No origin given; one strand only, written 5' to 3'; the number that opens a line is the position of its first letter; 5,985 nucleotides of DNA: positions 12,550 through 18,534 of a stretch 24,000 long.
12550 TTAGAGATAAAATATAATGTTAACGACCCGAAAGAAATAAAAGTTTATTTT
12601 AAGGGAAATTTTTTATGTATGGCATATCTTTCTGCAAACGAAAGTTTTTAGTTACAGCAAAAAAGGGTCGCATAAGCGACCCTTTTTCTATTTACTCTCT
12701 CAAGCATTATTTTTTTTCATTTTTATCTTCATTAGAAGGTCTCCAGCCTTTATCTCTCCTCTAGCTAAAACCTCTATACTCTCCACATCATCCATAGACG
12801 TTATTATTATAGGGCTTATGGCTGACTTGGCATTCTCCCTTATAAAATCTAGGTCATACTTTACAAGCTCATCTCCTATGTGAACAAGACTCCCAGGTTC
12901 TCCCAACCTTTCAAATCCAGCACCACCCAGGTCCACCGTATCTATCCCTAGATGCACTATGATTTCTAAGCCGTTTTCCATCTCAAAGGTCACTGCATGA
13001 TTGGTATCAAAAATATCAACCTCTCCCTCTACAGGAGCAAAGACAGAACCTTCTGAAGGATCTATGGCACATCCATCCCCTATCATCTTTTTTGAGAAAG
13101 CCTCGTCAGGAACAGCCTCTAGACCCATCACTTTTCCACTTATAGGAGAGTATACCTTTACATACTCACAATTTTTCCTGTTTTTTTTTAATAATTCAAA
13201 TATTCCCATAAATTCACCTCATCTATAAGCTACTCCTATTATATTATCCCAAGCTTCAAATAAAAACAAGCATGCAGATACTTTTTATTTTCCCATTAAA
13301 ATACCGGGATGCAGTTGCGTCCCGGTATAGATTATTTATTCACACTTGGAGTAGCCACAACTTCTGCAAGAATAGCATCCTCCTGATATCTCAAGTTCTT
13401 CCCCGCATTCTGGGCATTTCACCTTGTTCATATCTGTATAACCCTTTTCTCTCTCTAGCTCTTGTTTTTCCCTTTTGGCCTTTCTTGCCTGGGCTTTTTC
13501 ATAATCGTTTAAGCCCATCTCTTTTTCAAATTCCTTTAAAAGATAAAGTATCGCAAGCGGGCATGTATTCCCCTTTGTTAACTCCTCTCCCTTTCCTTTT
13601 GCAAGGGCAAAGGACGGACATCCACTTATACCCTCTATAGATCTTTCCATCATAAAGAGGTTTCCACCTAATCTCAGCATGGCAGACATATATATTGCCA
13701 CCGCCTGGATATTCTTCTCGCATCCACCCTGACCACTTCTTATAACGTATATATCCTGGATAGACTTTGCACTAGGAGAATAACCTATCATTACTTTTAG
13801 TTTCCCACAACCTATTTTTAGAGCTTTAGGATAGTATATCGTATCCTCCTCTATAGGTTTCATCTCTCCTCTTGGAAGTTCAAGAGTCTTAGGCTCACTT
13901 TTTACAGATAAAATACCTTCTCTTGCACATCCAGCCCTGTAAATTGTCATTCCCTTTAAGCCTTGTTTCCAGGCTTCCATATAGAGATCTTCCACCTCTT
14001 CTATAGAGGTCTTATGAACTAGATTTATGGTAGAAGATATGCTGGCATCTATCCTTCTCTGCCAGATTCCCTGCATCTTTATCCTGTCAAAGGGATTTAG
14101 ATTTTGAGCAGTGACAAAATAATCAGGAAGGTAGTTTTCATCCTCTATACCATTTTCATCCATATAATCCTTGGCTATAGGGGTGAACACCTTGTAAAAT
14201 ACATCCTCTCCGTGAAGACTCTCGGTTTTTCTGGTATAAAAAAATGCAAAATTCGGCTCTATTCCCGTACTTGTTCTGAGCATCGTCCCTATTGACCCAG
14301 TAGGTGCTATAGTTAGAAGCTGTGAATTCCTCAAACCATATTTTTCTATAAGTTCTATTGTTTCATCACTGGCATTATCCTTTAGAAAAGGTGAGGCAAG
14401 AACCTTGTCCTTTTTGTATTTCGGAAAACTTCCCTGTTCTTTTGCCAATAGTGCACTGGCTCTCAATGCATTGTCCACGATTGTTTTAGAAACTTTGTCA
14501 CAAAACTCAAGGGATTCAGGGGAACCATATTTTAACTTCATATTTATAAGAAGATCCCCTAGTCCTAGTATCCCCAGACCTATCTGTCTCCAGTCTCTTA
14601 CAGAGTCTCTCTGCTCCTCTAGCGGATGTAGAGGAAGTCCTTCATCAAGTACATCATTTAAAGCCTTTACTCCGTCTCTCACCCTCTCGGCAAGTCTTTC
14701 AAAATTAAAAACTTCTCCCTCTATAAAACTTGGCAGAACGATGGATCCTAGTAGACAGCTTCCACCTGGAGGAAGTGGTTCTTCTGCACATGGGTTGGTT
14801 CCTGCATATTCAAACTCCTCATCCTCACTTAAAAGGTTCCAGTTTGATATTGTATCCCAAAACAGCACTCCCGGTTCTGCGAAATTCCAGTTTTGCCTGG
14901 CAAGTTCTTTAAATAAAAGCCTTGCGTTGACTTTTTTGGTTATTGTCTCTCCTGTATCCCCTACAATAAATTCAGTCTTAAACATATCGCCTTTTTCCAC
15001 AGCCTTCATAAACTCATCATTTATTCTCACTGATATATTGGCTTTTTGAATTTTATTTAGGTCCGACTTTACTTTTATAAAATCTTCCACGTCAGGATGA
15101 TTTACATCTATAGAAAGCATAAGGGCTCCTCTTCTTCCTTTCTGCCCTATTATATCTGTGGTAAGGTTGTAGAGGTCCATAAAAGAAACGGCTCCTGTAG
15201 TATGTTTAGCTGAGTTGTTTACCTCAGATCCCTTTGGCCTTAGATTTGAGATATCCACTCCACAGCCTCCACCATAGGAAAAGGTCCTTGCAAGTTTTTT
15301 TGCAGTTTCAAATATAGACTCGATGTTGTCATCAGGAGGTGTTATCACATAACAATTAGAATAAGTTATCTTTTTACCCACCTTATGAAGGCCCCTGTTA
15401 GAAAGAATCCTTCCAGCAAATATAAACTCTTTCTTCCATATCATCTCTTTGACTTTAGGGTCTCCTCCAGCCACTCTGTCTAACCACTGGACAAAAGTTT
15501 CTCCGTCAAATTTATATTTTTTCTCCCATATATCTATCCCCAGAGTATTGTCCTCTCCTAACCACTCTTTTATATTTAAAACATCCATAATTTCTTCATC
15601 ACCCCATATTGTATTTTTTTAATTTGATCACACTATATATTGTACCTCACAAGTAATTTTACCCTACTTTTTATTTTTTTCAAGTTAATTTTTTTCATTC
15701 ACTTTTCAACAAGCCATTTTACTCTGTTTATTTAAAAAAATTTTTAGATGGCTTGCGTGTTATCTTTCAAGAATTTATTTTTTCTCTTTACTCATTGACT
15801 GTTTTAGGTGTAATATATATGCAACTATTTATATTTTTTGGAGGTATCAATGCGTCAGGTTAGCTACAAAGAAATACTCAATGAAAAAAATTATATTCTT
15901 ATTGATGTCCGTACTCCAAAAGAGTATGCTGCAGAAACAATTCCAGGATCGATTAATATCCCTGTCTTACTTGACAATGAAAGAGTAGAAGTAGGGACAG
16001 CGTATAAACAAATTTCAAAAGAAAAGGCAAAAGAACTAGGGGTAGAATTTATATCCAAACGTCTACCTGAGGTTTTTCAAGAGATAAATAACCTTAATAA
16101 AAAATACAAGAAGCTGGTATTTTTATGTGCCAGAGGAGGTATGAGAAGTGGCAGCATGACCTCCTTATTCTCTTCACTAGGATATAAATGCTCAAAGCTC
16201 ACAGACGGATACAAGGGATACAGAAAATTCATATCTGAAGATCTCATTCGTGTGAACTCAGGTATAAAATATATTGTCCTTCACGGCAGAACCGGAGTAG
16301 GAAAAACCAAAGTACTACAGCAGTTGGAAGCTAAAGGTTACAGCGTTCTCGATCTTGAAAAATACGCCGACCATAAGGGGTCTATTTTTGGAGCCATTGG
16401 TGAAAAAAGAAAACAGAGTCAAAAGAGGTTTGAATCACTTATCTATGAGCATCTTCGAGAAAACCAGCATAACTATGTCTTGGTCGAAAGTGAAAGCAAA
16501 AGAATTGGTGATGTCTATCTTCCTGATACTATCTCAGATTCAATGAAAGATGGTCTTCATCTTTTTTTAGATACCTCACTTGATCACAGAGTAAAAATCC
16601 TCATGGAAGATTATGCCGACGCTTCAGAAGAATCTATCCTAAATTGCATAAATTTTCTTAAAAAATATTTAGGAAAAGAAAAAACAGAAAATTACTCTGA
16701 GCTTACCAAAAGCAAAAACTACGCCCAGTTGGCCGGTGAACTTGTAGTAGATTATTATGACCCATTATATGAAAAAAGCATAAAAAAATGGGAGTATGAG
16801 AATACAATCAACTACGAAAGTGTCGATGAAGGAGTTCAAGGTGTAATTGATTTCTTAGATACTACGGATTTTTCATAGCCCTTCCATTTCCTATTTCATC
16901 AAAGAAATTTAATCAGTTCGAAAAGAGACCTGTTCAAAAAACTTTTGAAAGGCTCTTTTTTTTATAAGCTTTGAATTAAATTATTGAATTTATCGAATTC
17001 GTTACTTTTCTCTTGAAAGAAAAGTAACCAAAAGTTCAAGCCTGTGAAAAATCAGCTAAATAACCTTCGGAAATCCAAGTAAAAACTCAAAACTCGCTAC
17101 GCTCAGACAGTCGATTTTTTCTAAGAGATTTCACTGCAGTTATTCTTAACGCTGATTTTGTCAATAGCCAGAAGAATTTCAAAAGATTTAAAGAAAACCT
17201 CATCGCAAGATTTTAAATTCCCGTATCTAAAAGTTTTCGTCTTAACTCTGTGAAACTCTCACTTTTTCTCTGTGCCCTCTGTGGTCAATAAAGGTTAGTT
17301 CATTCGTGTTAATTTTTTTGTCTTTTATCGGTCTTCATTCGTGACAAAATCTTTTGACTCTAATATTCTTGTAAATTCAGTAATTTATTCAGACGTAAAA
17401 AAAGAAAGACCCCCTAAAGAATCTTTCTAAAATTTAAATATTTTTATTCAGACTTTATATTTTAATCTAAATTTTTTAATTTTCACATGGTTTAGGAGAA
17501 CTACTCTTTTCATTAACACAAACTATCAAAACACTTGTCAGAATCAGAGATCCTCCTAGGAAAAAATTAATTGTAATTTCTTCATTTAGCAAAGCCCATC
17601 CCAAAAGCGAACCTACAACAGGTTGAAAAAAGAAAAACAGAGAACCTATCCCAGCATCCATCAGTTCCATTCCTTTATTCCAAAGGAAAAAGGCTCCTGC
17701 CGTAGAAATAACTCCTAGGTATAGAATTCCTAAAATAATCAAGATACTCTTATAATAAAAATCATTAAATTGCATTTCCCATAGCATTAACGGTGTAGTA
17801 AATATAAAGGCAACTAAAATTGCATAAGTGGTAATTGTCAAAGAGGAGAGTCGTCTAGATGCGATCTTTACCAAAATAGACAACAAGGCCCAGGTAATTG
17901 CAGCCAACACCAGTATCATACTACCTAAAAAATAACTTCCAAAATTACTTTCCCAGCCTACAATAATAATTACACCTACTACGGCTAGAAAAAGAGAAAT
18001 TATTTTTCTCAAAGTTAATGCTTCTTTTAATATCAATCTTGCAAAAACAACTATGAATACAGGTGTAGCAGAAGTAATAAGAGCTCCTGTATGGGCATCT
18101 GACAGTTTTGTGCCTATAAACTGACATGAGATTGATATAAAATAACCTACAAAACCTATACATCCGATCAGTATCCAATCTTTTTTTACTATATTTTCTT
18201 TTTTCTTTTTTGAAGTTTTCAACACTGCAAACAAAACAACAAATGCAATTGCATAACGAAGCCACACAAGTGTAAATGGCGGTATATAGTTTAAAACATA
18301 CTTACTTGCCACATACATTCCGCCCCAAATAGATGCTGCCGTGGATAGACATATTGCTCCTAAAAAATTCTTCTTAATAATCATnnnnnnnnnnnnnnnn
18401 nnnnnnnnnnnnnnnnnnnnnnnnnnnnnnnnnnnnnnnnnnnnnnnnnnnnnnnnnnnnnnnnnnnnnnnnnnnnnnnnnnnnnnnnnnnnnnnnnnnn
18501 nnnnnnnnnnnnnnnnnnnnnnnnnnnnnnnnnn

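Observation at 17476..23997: Candidate MarR-controlled pantothenate (vitamin B5) regulon linking biosynthesis, uptake and an EamA transporter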

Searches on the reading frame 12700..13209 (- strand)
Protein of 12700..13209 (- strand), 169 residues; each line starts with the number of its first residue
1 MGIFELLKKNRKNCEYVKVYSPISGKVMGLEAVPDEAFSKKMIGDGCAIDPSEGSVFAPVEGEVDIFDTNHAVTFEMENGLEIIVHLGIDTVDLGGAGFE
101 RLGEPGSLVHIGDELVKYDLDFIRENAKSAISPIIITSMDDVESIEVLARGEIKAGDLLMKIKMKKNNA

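Call 40: search_protein_families(library=pfam, proteins=[window:12700-13209:-], max_evalue=0.000001)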
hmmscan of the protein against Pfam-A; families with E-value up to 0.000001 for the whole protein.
window:12700-13209:- (169 aa): 1 family
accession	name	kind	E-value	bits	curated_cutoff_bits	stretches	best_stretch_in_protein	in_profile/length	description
PF00358.26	PTS_EIIA_1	-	9.7e-45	151.8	27.2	1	18-141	2-126/127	phosphoenolpyruvate-dependent sugar phosphotransferase system, EIIA 1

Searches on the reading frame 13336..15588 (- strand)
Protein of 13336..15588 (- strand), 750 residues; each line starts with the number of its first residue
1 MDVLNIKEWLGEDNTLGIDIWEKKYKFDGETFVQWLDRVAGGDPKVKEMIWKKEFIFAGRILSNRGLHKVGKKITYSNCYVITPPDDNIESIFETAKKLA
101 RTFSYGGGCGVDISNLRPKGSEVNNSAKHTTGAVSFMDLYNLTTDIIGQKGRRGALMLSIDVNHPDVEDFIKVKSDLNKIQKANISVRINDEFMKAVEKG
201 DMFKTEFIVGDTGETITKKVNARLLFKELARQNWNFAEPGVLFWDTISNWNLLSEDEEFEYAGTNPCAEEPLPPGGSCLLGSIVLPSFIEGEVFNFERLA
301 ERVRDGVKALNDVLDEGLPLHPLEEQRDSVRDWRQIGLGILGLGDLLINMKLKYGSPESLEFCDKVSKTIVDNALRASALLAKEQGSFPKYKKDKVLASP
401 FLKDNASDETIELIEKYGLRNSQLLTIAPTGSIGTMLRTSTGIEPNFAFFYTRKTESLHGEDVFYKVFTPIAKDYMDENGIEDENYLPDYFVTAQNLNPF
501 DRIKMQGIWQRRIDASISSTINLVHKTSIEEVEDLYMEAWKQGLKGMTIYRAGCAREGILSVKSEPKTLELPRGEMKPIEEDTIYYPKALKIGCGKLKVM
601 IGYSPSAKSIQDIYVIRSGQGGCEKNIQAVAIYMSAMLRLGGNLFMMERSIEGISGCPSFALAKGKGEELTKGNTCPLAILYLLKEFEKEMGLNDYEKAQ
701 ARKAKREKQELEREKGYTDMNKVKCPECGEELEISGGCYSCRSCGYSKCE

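Call 40: search_protein_families(library=pfam, proteins=[window:13336-15588:-], max_evalue=0.000001)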
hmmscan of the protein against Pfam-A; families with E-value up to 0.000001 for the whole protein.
window:13336-15588:- (750 aa): 2 families
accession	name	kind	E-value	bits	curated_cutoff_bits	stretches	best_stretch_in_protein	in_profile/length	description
PF02867.20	Ribonuc_red_lgC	-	1.1e-106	358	23.9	1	77-550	1-523/523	Ribonucleotide reductase, barrel domain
PF12637.14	TSCPD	-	7.1e-08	33.1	22.8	1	588-687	5-87/88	TSCPD domain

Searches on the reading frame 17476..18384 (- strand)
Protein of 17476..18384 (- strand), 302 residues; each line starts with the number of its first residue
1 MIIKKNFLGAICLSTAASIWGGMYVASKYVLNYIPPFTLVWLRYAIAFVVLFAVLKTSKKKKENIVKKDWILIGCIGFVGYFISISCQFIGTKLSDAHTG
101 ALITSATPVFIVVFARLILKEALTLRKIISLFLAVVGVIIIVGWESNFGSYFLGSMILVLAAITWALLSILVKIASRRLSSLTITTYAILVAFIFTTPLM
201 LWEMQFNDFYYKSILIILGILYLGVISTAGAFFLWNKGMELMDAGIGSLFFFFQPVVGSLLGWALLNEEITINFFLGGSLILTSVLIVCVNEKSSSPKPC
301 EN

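Call 3: search_protein_families(library=pfam, proteins=[window:17476-18384:-])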
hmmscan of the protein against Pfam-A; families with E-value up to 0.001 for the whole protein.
window:17476-18384:- (302 aa): 2 families
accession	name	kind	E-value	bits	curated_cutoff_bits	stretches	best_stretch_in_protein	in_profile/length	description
PF00892.27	EamA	-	2.9e-47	160.8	28.2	2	8-142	2-134/135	EamA-like transporter family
PF03151.22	TPT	-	2.9e-08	33.9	30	1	24-203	18-199/291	Triose-phosphate Transporter family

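Call 20: search_protein_families(library=ncbifam, proteins=[window:17476-18384:-], max_evalue=0.001)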
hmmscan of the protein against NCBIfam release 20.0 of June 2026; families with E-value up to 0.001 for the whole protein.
window:17476-18384:- (302 aa): 5 families
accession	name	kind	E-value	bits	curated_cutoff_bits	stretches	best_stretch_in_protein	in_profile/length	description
TIGR00950.1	2A78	equivalog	4.9e-30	104.8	230.2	1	20-286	1-264/264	carboxylate/amino acid/amine transporter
NF050091.1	ArAmAcExpYddG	equivalog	7.5e-18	65.1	300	1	31-287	27-281/285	aromatic amino acid exporter YddG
NF008432.0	PRK11272.1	equivalog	1.4e-11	44.1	270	1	16-292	18-289/294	drug/metabolite exporter YedA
NF008676.0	PRK11689.1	equivalog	2.4e-09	36.7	194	1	16-291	14-290/297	aromatic amino acid DMT transporter YddG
NF008523.0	PRK11453.1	equivalog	1.3e-06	28.2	472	1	18-288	14-285/299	O-acetylserine/cysteine exporter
